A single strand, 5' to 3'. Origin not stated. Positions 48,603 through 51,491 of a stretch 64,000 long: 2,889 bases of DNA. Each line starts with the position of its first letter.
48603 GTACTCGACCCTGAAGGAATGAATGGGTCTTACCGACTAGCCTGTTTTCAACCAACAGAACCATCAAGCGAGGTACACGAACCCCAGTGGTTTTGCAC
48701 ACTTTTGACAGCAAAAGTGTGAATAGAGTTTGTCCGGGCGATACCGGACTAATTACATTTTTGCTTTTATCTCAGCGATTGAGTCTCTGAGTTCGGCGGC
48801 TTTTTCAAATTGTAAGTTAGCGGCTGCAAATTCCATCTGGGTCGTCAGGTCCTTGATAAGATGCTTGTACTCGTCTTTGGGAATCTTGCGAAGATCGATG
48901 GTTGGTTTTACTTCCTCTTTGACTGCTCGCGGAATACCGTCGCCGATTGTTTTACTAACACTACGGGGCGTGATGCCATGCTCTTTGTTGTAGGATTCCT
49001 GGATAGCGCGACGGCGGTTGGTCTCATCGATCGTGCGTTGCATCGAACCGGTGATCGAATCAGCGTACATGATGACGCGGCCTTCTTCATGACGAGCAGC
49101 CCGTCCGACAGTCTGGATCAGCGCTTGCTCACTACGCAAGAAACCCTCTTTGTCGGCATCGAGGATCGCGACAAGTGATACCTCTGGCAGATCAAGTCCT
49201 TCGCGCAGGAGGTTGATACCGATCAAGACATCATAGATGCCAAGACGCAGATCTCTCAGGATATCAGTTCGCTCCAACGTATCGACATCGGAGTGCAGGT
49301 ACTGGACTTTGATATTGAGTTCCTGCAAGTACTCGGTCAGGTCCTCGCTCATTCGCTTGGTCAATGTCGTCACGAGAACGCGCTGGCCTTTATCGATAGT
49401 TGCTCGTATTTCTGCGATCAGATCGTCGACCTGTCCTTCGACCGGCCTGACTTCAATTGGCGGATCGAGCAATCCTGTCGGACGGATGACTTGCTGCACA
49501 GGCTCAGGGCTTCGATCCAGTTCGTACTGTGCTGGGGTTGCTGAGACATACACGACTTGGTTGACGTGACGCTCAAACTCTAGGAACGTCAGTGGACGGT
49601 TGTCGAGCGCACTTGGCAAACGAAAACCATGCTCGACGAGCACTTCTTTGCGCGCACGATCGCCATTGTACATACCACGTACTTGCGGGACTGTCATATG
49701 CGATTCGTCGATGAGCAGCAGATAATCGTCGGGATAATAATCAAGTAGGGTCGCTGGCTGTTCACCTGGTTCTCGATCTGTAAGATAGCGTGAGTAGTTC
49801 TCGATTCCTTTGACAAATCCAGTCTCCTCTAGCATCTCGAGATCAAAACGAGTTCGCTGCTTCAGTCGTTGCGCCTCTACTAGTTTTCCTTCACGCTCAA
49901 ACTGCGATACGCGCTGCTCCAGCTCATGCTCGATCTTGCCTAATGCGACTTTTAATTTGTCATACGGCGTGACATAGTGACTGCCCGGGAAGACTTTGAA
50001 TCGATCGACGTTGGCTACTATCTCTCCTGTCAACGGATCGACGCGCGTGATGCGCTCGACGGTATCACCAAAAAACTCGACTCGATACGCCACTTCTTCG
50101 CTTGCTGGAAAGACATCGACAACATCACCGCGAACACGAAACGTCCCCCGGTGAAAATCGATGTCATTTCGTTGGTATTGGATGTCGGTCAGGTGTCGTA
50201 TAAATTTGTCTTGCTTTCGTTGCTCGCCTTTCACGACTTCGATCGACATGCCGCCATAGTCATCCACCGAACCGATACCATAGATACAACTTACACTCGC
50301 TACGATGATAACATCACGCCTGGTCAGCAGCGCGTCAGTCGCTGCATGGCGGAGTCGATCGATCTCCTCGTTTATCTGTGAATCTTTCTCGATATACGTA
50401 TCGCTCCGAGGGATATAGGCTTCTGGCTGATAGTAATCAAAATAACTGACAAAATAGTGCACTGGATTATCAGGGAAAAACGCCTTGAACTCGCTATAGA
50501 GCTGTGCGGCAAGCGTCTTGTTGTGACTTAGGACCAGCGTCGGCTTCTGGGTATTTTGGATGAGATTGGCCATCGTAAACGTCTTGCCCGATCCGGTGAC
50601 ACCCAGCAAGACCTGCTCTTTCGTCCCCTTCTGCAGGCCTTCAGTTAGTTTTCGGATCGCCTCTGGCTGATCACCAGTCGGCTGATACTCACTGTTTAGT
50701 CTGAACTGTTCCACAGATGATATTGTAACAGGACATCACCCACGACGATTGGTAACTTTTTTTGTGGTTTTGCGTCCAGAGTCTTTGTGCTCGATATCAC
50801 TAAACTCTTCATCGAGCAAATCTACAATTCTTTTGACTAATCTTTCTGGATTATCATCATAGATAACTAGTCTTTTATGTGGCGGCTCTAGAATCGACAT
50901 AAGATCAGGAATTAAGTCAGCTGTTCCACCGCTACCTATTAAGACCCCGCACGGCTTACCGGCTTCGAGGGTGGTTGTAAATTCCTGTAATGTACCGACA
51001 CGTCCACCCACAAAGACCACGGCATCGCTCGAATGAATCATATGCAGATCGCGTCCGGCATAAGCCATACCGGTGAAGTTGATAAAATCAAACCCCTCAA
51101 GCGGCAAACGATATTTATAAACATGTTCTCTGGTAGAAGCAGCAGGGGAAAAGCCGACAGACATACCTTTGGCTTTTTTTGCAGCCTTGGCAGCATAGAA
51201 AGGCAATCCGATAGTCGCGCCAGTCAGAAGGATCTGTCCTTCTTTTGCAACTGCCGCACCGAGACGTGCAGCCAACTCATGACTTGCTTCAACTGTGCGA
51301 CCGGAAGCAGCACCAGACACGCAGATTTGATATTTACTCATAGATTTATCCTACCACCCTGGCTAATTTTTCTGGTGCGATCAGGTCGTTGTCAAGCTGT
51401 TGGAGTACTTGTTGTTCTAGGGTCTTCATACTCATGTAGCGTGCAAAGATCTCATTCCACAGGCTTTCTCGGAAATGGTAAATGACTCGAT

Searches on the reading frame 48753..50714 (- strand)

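Call 106: search_protein_families(library=pfam, proteins=[window:48753-50714:-], max_evalue=0.00001)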
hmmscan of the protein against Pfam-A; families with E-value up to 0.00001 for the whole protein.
window:48753-50714:- (653 aa): 6 families
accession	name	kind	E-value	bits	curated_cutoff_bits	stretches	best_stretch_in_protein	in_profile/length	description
PF17757.6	UvrB_inter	-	3.8e-32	110.7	22.9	1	159-247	2-91/91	UvrB interaction domain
PF12344.14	UvrB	-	1.9e-23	82.5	27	1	549-590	1-42/43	Ultra-violet resistance protein B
PF00271.37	Helicase_C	-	7e-20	71.8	23.5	1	431-542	5-109/110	Helicase conserved C-terminal domain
PF04851.21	ResIII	-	2.4e-13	50.8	22.5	1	11-84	3-81/164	Type III restriction enzyme, res subunit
PF02151.25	UVR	-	1.6e-10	40.8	21.5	1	619-651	3-35/36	UvrB/uvrC motif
PF00270.35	DEAD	-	1.5e-06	28.5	26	0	15-81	3-70/167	DEAD/DEAH box helicase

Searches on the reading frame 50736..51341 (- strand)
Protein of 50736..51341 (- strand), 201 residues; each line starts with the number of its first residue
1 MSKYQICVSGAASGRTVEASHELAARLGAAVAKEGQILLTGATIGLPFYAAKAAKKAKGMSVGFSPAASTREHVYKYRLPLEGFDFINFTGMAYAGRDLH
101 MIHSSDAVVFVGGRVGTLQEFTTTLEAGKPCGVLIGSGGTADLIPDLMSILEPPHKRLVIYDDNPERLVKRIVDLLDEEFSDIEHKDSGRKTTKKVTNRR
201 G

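Call 106: search_protein_families(library=pfam, proteins=[window:50736-51341:-], max_evalue=0.00001)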
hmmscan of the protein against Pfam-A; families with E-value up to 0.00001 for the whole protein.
window:50736-51341:- (201 aa): 1 family
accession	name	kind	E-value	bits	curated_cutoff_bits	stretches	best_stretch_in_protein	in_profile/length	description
PF18306.6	LDcluster4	-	1.2e-30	106.5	26.3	1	3-167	1-149/151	SLOG cluster4 family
